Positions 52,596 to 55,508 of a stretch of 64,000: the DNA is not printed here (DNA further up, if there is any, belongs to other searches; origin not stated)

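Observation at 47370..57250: Compact Mu-like transposable module parked directly upstream of the dcw (mraZ) operator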

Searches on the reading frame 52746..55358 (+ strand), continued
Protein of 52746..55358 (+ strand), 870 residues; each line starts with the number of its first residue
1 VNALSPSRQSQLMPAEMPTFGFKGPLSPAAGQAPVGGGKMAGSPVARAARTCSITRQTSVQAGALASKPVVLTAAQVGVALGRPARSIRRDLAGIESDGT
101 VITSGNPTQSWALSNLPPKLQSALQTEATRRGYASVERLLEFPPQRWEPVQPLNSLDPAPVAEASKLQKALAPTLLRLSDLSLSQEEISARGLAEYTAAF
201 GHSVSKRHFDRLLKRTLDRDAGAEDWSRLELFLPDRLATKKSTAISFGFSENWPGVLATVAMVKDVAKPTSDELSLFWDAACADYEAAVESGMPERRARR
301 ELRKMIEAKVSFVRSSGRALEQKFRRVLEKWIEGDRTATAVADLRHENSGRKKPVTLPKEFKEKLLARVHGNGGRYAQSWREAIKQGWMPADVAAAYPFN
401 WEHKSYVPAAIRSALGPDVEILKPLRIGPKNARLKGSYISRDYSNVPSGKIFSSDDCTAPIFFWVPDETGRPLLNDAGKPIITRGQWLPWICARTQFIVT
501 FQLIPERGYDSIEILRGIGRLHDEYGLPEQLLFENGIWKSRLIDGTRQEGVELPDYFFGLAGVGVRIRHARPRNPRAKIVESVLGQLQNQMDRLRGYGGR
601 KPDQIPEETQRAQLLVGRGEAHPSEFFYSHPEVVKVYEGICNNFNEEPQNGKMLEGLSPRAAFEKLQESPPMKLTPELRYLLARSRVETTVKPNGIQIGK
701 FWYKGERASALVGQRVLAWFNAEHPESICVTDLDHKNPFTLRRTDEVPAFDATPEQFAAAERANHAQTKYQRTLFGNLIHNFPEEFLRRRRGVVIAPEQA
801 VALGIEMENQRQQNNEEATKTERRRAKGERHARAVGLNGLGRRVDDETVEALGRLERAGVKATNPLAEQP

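Call 73: predict_structure(alignment_id=A2)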
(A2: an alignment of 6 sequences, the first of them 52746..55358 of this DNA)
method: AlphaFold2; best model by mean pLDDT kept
length: 870 residues; sequences in the alignment: 6
mean_pLDDT: 62.4   pTM: 0.31
mean pLDDT of the five models: 62.4, 62.4, 61.2, 60.3, 56.7
residues with pLDDT >= 90: 15; 70-90: 401; 50-70: 174; < 50: 280
segments of 3 or more residues with pLDDT < 50: 1-5, 7-13, 15-24, 29-33, 35-69, 241-250, 346-352, 422-457, 507-579, 651-654, 666-685, 750-760, 763-804, 865-870
pLDDT, mean of each block of 10 residues (from residue 1): 31 35 38 32 31 29 39 77 76 80 71 83 79 77 68 75 87 85 81 87 83 81 76 70 35 74 77 87 89 81 82 79 86 82 54 63 74 70 78 71 62 70 40 25 28 43 81 79 72 56 55 46 40 34 34 36 29 42 63 76 78 86 87 79 74 57 48 37 54 68 69 71 58 67 56 43 43 35 34 37 50 70 83 73 78 80 49
secondary structure, 60 per line:
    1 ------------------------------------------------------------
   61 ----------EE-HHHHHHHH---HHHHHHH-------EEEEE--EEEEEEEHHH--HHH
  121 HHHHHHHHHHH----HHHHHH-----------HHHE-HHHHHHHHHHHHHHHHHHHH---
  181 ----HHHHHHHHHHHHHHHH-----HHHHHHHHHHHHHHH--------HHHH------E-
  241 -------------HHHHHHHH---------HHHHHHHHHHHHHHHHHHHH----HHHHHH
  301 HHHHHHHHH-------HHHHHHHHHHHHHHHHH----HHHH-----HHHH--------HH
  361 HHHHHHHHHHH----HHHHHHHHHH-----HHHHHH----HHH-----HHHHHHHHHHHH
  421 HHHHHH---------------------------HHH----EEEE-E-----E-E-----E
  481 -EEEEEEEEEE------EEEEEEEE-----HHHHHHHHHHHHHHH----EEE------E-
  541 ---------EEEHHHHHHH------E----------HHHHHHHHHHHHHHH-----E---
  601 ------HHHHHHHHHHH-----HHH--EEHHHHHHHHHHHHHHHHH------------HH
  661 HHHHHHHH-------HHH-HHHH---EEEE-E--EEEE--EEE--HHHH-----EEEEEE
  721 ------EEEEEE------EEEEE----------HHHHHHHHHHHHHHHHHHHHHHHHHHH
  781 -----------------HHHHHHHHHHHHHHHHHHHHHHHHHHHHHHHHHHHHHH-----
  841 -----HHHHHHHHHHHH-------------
elements in order (helices of 4 or more, strands of 3 or more residues): H74-81 H85-91 E99-103 E106-112 H118-131 H136-141 H158-177 H185-200 H206-220 H229-232 H254-261 H271-290 H295-309 H317-333 H338-341 H347-350 H359-371 H376-385 H391-396 H409-426 E461-464 E482-491 E498-505 H511-525 E530-532 E550-552 H553-559 H577-591 H607-617 H630-646 H659-668 H680-683 E687-690 E695-698 E701-703 H706-709 E715-720 E727-732 E739-743 H754-780 H798-835 H846-857
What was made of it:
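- The structure model is poor in that stretch (call 73).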

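Call 75: fold_search(model_id=the predicted structure, library=pdb)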
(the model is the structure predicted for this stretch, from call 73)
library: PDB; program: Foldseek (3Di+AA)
matches with E <= 10: 121; with E <= 0.001: 17
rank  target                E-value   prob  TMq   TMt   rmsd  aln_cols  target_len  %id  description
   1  7svw_B                1.2e-08  1.00  0.15  0.26  31.5       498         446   14  Strand-transfer complex of TnsB from ShCAST (released 2022-08-10)
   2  8ea3_X                7.6e-08  1.00  0.14  0.23  31.2       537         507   14  V-K CAST Transpososome from Scytonema hofmanni, major configuration (released 2022-11-30)
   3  8aa5_AP1              7.9e-08  1.00  0.15  0.26  30.6       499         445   15  Cryo-EM structure of the strand transfer complex of the TnsB transposase (type V-K CRISPR-associated transposon) (released 2022-10-19)
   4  4fcy_A                1.3e-07  1.00  0.12  0.20  31.9       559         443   12  Crystal structure of the bacteriophage Mu transpososome (released 2012-11-07)
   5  8ea3_W                1.9e-07  1.00  0.15  0.24  30.7       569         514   14  V-K CAST Transpososome from Scytonema hofmanni, major configuration (released 2022-11-30)
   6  8rdu_R                6.4e-07  1.00  0.16  0.25  31.0       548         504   15  Conformational Landscape of the Type V-K CRISPR-associated TransposonIntegration Assembly CAST V-K composite map (released 2024-06-19)
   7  4fcy_B                8.6e-07  1.00  0.14  0.21  25.5       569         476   14  Crystal structure of the bacteriophage Mu transpososome (released 2012-11-07)
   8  9bw1_M                1.1e-06  1.00  0.15  0.16  34.4       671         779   12  TnsABCD-DNA transpososome (released 2024-10-16)
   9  8rdu_S                2.9e-06  1.00  0.14  0.23  31.5       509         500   14  Conformational Landscape of the Type V-K CRISPR-associated TransposonIntegration Assembly CAST V-K composite map (released 2024-06-19)
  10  8aa5_CP1              8.9e-06  1.00  0.12  0.31  20.3       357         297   13  Cryo-EM structure of the strand transfer complex of the TnsB transposase (type V-K CRISPR-associated transposon) (released 2022-10-19)
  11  7pik_C                9.8e-06  1.00  0.12  0.18  32.4       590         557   12  Cryo-EM structure of E. coli TnsB in complex with right end fragment of Tn7 transposon (released 2022-06-15)
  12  8ea3_Z                1.4e-05  1.00  0.12  0.31  20.7       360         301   14  V-K CAST Transpososome from Scytonema hofmanni, major configuration (released 2022-11-30)
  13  8ea3_Y                3.0e-05  1.00  0.12  0.30  21.1       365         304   13  V-K CAST Transpososome from Scytonema hofmanni, major configuration (released 2022-11-30)
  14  7svw_A                5.1e-05  1.00  0.12  0.31  20.1       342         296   15  Strand-transfer complex of TnsB from ShCAST (released 2022-08-10)
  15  8aa5_DP1              5.1e-05  1.00  0.11  0.27  20.3       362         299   15  Cryo-EM structure of the strand transfer complex of the TnsB transposase (type V-K CRISPR-associated transposon) (released 2022-10-19)
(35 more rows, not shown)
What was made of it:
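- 52746..55358 (+): MuA/TnsB-family transposase. Gene callers start it at 52782 (858 aa). Probable acidic triad D456, E534, E581. Foldseek top hits are TnsB and the MuA transpososome, E 1e-8 to 1e-6 (call 75).
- On Mu-type transposable element (MuA/MuB system): Foldseek matches to TnsB and MuA 4fcy at E 1e-8 to 1e-6 (call 75).
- The predicted fold matches TnsB strand-transfer complexes and the MuA transpososome 4fcy (E 1e-8 to 1e-6, probability 1.0; call 75). The best fold matches are TnsB of type V-K CAST and Tn7 (call 75).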

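Call 105: search_protein_representatives(protein=window:52746-55358:+)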
Query: 870 residues. Proteins with E-value up to 0.001 (for the whole library): 964; up to 1e-10: 682; up to 1e-30: 401. The best 150 are listed.
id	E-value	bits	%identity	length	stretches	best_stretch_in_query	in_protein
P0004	0.0e+00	1022.7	59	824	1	71-867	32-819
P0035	4.8e-178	610.7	43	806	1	69-852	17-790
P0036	1.2e-166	573.0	43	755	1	111-868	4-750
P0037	3.4e-147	508.7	44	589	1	97-681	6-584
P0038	2.0e-145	502.8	39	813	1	73-845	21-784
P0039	1.3e-140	486.9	37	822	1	72-838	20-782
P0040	1.0e-131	457.5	37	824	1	70-836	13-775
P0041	4.3e-131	455.4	38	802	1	68-838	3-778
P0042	5.6e-131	455.0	38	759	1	104-861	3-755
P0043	6.9e-129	448.1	37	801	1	70-838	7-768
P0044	7.3e-128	444.7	36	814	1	69-837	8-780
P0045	1.9e-126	440.0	36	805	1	71-852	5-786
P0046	9.0e-125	434.5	37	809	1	71-837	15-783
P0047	1.1e-123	430.8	36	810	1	72-837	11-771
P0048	2.9e-123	429.5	36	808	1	69-796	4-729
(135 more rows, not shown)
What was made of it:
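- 964 representatives at E <= 1e-3 (call 105).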

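Call 106: search_protein_families(library=phrogs, proteins=[L078:4897-5868:+, L078:5887-6426:+, L078:6704-7135:+, L078:7147-7842:+, L078:8065-8868:+, L078:8853-9374:+, L078:13970-14416:+, L078:17300-17671:+, L075:1820-3142:+, L075:4891-6444:+], max_evalue=0.001)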
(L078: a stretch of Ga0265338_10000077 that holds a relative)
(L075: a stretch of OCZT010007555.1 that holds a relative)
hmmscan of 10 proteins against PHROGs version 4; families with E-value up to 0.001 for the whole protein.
L078:4897-5868:+ (323 aa): 1 family
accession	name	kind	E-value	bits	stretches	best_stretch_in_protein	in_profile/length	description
phrog_1005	-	head and packaging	2.6e-40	139.6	1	12-322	17-314/315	major head protein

L078:5887-6426:+ (179 aa): 0 families

L078:6704-7135:+ (143 aa): 1 family
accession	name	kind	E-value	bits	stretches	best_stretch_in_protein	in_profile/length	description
phrog_4102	-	head and packaging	0.0009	20.5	1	21-52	24-55/166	terminase small subunit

L078:7147-7842:+ (231 aa): 1 family
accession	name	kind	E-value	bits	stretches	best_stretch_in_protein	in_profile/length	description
phrog_328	-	head and packaging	7e-09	36.8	1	17-177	14-165/339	head maturation protease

L078:8065-8868:+ (267 aa): 1 family
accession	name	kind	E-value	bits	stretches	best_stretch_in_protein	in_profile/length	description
phrog_220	-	head and packaging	5.5e-13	48.8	1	3-216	896-1077/1338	minor head protein and DNA pilot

L078:8853-9374:+ (173 aa): 0 families

L078:13970-14416:+ (148 aa): 1 family
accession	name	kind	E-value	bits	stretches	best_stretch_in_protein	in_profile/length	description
phrog_1442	-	tail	0.00012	22.9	1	67-146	78-148/152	tail assembly chaperone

L078:17300-17671:+ (123 aa): 0 families

L075:1820-3142:+ (440 aa): 1 family
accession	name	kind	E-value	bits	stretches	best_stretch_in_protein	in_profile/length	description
phrog_328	-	head and packaging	5.4e-13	50.3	1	97-198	61-158/339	head maturation protease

L075:4891-6444:+ (517 aa): 0 families
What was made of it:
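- Closest known: Phage satellites. Same: Some relatives carry capsid, protease and chaperone genes (call 106).
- L078 carries major head, protease, minor head, chaperone and tape-measure genes, with no portal or large terminase among the ORFs scanned (call 106).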
